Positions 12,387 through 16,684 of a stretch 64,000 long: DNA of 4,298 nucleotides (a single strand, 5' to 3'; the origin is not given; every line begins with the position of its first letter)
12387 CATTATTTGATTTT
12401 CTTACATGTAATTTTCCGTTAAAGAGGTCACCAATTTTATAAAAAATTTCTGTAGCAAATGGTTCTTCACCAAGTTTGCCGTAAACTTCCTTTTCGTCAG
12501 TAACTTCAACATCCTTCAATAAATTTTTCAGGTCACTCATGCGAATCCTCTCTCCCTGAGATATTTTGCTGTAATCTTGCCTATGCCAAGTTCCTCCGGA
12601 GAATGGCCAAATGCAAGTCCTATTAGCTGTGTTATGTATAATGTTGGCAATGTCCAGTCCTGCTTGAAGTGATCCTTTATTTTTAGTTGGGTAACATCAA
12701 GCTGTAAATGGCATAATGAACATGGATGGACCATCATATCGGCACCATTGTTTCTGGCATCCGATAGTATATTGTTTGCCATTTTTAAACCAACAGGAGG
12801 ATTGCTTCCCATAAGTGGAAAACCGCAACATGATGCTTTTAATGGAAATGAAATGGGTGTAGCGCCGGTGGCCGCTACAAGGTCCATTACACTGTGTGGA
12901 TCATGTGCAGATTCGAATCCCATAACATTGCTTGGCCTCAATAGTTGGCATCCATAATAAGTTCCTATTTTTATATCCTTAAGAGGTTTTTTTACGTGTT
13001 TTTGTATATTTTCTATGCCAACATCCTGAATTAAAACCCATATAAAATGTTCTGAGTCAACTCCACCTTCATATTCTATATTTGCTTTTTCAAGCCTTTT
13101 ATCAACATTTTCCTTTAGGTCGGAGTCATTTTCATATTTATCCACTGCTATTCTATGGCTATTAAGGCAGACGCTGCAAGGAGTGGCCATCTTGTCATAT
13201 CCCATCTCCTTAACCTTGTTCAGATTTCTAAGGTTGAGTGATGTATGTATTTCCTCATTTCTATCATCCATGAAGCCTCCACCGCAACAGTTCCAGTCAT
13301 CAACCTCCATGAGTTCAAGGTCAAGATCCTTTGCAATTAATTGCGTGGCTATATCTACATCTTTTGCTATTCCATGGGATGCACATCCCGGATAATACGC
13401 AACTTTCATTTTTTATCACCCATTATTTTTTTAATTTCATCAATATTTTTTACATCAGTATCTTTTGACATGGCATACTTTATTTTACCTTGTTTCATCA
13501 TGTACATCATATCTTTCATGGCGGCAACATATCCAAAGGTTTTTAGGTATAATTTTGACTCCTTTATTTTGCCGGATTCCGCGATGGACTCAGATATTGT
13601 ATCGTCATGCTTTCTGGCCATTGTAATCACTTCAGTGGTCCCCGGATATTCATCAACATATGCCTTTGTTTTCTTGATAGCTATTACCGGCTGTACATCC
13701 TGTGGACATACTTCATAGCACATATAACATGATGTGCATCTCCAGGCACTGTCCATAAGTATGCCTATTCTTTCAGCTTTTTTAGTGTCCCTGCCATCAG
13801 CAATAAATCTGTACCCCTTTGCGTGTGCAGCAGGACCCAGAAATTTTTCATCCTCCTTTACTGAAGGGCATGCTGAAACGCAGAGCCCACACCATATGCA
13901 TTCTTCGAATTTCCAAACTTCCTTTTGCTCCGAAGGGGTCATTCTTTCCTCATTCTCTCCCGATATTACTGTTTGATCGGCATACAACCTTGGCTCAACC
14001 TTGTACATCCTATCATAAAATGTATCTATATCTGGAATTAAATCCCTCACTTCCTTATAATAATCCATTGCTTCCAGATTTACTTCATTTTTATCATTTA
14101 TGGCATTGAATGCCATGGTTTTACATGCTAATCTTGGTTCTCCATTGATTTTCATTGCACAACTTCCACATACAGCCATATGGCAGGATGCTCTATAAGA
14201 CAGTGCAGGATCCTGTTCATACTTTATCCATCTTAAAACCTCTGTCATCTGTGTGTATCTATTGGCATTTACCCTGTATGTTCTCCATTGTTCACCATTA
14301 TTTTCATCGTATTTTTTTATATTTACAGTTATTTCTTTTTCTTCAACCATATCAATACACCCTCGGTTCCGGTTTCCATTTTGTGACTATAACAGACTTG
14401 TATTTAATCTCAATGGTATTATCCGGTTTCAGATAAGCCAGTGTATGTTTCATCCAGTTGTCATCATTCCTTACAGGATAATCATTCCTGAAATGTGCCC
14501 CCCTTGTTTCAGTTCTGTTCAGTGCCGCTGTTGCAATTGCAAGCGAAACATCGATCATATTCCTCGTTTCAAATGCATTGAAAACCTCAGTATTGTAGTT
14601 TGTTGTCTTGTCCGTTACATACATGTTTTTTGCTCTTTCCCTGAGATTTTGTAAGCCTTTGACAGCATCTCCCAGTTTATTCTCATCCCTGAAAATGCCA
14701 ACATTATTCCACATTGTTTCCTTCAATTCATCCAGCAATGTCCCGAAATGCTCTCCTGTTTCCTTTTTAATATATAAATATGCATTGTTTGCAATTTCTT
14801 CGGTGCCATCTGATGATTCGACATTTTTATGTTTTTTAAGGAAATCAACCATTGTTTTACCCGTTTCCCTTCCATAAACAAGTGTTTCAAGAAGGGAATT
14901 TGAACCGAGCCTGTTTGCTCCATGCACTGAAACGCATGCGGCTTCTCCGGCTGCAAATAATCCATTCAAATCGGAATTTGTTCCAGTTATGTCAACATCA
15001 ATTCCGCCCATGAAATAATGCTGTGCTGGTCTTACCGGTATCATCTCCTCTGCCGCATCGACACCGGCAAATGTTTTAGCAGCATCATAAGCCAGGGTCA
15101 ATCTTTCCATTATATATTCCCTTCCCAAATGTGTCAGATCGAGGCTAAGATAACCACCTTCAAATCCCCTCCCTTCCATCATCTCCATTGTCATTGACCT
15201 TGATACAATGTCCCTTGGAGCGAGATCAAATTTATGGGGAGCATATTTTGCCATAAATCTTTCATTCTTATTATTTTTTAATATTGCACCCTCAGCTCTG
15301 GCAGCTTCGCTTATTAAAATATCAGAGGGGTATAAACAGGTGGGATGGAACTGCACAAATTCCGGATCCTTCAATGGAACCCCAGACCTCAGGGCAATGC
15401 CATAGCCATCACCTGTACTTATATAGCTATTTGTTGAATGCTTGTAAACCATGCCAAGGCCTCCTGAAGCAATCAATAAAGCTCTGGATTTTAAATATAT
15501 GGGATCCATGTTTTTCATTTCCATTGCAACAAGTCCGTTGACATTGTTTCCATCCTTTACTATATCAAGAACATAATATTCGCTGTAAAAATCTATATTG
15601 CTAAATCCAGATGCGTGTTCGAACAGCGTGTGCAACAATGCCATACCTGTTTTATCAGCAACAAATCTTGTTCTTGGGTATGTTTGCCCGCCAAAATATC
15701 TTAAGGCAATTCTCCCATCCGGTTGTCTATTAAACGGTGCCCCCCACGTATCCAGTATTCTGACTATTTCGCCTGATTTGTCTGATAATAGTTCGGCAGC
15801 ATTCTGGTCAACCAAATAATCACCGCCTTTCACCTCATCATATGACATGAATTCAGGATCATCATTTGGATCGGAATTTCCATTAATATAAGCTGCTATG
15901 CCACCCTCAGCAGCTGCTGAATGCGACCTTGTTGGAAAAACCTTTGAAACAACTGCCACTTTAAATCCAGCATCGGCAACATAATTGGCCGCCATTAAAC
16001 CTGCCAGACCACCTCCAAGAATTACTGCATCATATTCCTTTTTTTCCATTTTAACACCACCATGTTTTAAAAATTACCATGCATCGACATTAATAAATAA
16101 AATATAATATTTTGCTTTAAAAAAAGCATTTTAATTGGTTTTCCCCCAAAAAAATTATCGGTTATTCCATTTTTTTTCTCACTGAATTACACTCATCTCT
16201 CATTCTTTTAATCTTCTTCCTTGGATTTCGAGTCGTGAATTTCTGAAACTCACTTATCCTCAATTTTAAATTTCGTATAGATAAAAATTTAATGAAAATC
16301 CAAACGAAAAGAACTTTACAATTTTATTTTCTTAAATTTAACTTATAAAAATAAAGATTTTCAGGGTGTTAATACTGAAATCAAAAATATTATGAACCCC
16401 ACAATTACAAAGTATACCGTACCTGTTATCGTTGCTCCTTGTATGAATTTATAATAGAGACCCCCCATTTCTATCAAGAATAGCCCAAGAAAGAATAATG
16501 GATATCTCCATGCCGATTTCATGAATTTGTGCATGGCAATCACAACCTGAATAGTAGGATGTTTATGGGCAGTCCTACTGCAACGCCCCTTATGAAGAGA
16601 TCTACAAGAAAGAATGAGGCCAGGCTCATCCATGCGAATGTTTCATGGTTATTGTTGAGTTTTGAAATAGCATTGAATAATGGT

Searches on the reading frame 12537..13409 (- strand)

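Call 3: search_protein_families(library=pfam, proteins=[window:12537-13409:-], max_evalue=0.01)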
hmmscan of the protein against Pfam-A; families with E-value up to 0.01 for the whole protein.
window:12537-13409:- (290 aa): 2 families
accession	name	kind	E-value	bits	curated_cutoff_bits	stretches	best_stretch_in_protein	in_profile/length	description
PF02754.22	CCG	-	1.8e-25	89.3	20.6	2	150-238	3-85/85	Cysteine-rich domain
PF22196.1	HdrB-like_C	-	0.0041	17.5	33.4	1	200-276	5-83/87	HdrB-like C-terminal domain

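Call 4: search_protein_families(library=ncbifam, proteins=[window:12537-13409:-], max_evalue=0.01)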
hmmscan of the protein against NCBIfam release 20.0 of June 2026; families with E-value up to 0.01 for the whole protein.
window:12537-13409:- (290 aa): 6 families
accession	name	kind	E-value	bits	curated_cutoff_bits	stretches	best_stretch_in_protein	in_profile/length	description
TIGR03288.1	CoB_CoM_SS_B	equivalog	1.2e-55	188.9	345.15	1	2-278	1-278/290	CoB--CoM heterodisulfide reductase subunit B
NF042965.1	MFR_anch_SdhE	equivalog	1.3e-54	185.7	500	1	2-277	2-272/282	8-methylmenaquinol:fumarate reductase membrane anchor subunit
NF041780.1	hetero_SS_HdrB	equivalog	1.4e-26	93.5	450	1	18-274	21-288/304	ferredoxin:CoB-CoM heterodisulfide reductase subunit HdrB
NF045670.1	quin_L_LdhH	equivalog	2.4e-12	45.9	800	2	134-240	457-554/706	L-lactate dehydrogenase (quinone) large subunit LdhH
NF004898.0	PRK06259.1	equivalog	3.6e-06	25.9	385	1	1-240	262-466/488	fumarate reductase (CoM/CoB) subunit TfrB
NF008369.0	PRK11168.1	equivalog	3.6e-05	22.8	278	1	2-84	168-251/401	anaerobic glycerol-3-phosphate dehydrogenase subunit C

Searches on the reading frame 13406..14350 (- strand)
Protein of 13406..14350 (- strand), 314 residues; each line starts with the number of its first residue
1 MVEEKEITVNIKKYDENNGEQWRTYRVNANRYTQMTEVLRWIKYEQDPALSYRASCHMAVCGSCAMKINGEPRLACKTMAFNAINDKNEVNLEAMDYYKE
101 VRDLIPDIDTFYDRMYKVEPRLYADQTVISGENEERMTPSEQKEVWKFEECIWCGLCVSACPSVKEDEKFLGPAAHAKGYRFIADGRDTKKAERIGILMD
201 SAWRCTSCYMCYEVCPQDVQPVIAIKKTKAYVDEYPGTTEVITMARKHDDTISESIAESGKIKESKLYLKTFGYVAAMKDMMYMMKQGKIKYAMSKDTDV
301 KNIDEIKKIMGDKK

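Call 3: search_protein_families(library=pfam, proteins=[window:13406-14350:-], max_evalue=0.01)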
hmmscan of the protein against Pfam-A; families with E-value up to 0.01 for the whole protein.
window:13406-14350:- (314 aa): 13 families
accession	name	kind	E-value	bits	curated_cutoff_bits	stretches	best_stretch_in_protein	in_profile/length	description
PF13085.11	Fer2_3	-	1.3e-25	89.9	27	1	9-112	2-106/107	2Fe-2S iron-sulfur cluster binding domain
PF13183.11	Fer4_8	-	5.4e-12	46.5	27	1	148-219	2-68/68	4Fe-4S dicluster domain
PF13237.11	Fer4_10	-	6.7e-09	36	25.5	1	148-216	6-53/53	4Fe-4S dicluster domain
PF13187.11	Fer4_9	-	1.1e-08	35.4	27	2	194-218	34-50/52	4Fe-4S dicluster domain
PF13534.11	Fer4_17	-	4.2e-08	34.1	22.2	2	150-219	1-60/61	4Fe-4S dicluster domain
PF12797.12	Fer4_2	-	1.5e-07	31.3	24.5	2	145-163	4-22/22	4Fe-4S binding domain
PF12838.12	Fer4_7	-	2e-06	28.6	27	1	151-219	2-52/52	4Fe-4S dicluster domain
PF00037.32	Fer4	-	1.7e-05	24.9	21.1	2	204-219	7-22/24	4Fe-4S binding domain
PF14697.11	Fer4_21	-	5.4e-05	23.7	35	0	147-163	37-53/59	4Fe-4S dicluster domain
PF13746.11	Fer4_18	-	6e-05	23.7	27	0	134-163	44-73/114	4Fe-4S dicluster domain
PF13484.11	Fer4_16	-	0.00023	22.3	30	1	150-217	1-65/66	4Fe-4S double cluster binding domain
PF13459.11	Fer4_15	-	0.00026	22.1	22.4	0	149-169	6-26/66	4Fe-4S single cluster domain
PF12800.12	Fer4_4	-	0.0017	19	24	0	149-162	2-15/17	4Fe-4S binding domain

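Call 4: search_protein_families(library=ncbifam, proteins=[window:13406-14350:-], max_evalue=0.01)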
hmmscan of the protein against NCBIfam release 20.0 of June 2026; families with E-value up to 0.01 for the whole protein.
window:13406-14350:- (314 aa): 53 families (the best 25 are shown)
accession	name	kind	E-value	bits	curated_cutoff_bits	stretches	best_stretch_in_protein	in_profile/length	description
NF009226.0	PRK12576.1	equivalog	2.7e-133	444.2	344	1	2-311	5-316/317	succinate dehydrogenase/fumarate reductase iron-sulfur subunit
NF004616.0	PRK05950.1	subfamily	1e-62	211.4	228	1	5-230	4-231/238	succinate dehydrogenase iron-sulfur subunit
TIGR00384.1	dhsB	subfamily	5.1e-59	199.4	88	1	13-229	3-222/222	succinate dehydrogenase and fumarate reductase iron-sulfur protein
NF009227.0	PRK12577.1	equivalog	4.9e-53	179.9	349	1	6-285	2-290/330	succinate dehydrogenase/fumarate reductase iron-sulfur subunit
NF009051.0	PRK12385.1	equivalog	3.3e-49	167.5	333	1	1-230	1-230/244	succinate dehydrogenase/fumarate reductase iron-sulfur subunit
NF004898.0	PRK06259.1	equivalog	7.8e-42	143.5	385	1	5-230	2-214/488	fumarate reductase (CoM/CoB) subunit TfrB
NF009225.0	PRK12575.1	subfamily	1.8e-38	132.3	443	1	8-230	6-228/235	succinate dehydrogenase/fumarate reductase iron-sulfur subunit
NF010071.0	PRK13552.1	equivalog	2.2e-38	131.9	264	1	4-220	2-223/241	fumarate reductase iron-sulfur subunit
NF042952.1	MFR_FeS_SdhB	equivalog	3e-32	111.9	600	1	24-309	17-310/320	8-methylmenaquinol:fumarate reductase iron-sulfur subunit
NF006391.0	PRK08640.1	equivalog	2e-31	108.8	244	1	3-224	3-231/254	succinate dehydrogenase iron-sulfur subunit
NF009052.0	PRK12386.1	equivalog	1.1e-22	80.3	256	1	8-220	6-218/255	succinate dehydrogenase/fumarate reductase iron-sulfur subunit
NF005746.0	PRK07570.1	subfamily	1.3e-13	50.8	243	1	45-221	47-230/250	succinate dehydrogenase/fumarate reductase iron-sulfur subunit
NF008369.0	PRK11168.1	equivalog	8.4e-10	38.1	278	1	144-231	6-86/401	anaerobic glycerol-3-phosphate dehydrogenase subunit C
TIGR03290.1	CoB_CoM_SS_C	equivalog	1.9e-07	31.2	160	1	149-229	2-72/144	CoB--CoM heterodisulfide reductase subunit C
TIGR03379.1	glycerol3P_GlpC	equivalog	7.6e-06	24.9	279.9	1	148-234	4-84/397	anaerobic glycerol-3-phosphate dehydrogenase subunit GlpC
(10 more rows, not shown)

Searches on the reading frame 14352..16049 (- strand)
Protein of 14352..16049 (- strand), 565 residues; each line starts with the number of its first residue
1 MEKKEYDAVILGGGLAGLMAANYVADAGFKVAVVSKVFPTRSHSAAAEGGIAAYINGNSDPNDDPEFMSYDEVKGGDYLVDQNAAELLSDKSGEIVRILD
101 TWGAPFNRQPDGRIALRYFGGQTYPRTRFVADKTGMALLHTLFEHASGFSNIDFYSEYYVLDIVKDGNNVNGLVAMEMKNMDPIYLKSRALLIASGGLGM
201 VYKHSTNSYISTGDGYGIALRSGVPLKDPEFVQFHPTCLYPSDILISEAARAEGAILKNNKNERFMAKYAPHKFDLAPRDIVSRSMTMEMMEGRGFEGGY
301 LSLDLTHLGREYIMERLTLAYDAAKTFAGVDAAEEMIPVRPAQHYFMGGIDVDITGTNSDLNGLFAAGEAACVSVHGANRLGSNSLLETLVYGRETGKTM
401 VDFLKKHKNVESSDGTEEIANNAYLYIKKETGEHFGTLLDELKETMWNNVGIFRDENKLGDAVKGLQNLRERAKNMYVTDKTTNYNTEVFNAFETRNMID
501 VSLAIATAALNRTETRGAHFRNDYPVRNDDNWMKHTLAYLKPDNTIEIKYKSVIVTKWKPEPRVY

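Call 3: search_protein_families(library=pfam, proteins=[window:14352-16049:-], max_evalue=0.01)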
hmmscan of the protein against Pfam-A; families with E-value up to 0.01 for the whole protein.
window:14352-16049:- (565 aa): 8 families
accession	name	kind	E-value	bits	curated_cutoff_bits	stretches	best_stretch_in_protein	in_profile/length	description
PF00890.30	FAD_binding_2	-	7.4e-99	332.2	20.4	1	7-386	1-414/414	FAD binding domain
PF02910.25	Succ_DH_flav_C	-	7.1e-44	149.3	20.8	1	440-565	2-130/130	Fumarate reductase flavoprotein C-term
PF03486.20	HI0933_like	-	3.6e-06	27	50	1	7-36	2-31/244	HI0933-like protein Rossmann domain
PF01946.23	Thi4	-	9.1e-06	25.5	26.2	1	4-36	16-49/235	Thi4 family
PF01266.30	DAO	-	1.6e-05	25.1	27.9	1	7-82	1-58/353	FAD dependent oxidoreductase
PF07992.20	Pyr_redox_2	-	7.8e-05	22.7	26.1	1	6-35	1-30/291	Pyridine nucleotide-disulphide oxidoreductase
PF01494.25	FAD_binding_3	-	0.00019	21.2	22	1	6-44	2-40/349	FAD binding domain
PF13450.12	NAD_binding_8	-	0.0051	17.5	21.9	0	10-34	1-25/68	NAD(P)-binding Rossmann-like domain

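Call 4: search_protein_families(library=ncbifam, proteins=[window:14352-16049:-], max_evalue=0.01)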
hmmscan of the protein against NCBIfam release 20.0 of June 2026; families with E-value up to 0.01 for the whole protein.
window:14352-16049:- (565 aa): 69 families (the best 25 are shown)
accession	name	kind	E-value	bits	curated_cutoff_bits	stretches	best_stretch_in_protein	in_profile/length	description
NF005037.0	PRK06452.1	equivalog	0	1023.5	862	1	1-565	1-566/566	succinate dehydrogenase flavoprotein subunit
TIGR01812.1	sdhA_frdA_Gneg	subfamily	4e-224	745.3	567.3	1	7-565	1-568/568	succinate dehydrogenase or fumarate reductase, flavoprotein subunit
NF004724.0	PRK06069.1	subfamily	1.9e-204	680.1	826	1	1-565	1-577/577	succinate dehydrogenase/fumarate reductase flavoprotein subunit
TIGR01816.1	sdhA_forward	equivalog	2.8e-177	590.4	727.35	1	5-565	2-584/584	succinate dehydrogenase flavoprotein subunit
NF004613.0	PRK05945.1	equivalog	4.7e-174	580.2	824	1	4-565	2-575/575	succinate dehydrogenase/fumarate reductase flavoprotein subunit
NF006686.0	PRK09231.1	equivalog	2.3e-159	531.7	854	1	1-565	1-581/598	fumarate reductase (quinol) flavoprotein subunit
TIGR01176.1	fum_red_Fp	equivalog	9.6e-153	509.9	932.7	1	6-565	4-579/580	fumarate reductase (quinol) flavoprotein subunit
NF006383.0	PRK08626.1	equivalog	4.5e-145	484.5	663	2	110-561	132-592/657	fumarate reductase flavoprotein subunit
NF042982.1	MFR_Fp_SdhA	equivalog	5.3e-140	467.8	1100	1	6-561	48-609/612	8-methylmenaquinol:fumarate reductase flavoprotein subunit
NF004900.0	PRK06263.1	equivalog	1.2e-127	426.8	718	1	4-541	6-537/546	fumarate reductase (CoM/CoB) subunit TfrA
NF005866.0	PRK07803.1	equivalog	4.6e-123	411.6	819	2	1-274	4-292/631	fumarate reductase/succinate dehydrogenase flavoprotein subunit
NF006392.0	PRK08641.1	equivalog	8.5e-118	394.5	855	1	7-565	5-579/593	succinate dehydrogenase flavoprotein subunit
TIGR00551.1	nadB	equivalog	9.9e-111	370.8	452.75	1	5-525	2-489/489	L-aspartate oxidase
NF005867.0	PRK07804.1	equivalog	5.1e-108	361.7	639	1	4-552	17-543/548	L-aspartate oxidase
NF005701.0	PRK07512.1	equivalog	2.4e-106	356.1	528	1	4-531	8-490/516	L-aspartate oxidase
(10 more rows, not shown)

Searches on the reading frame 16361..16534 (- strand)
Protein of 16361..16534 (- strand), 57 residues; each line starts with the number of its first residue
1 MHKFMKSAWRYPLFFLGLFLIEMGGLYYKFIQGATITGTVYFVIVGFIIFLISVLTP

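Call 59: search_protein_families(library=pfam, proteins=[window:16361-16534:-], max_evalue=1)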
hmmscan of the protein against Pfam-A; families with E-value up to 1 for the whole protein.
window:16361-16534:- (57 aa): 0 families

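Call 70: find_homologous_proteins(query=window:16361-16534:-, max_evalue=0.001)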
Query window:16361-16534:- (57 aa): 5 proteins with E <= 0.001 among 6 candidates.
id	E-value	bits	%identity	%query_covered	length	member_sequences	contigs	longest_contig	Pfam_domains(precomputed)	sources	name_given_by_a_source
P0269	7.8e-29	116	100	100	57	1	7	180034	-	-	-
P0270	4.2e-19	85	74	100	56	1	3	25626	-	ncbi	ncbi:MAG: hypothetical protein ACYCSO_06560 [Cuniculiplasma sp.]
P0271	1.0e-18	84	74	100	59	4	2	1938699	-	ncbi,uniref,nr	ncbi:succinate dehydrogenase/fumarate reductase subunit D [Cuniculiplasma divulgatum]|uniref:Succina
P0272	1.3e-18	84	70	100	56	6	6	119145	-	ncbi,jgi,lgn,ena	-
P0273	2.2e-16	77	67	100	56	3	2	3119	-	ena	-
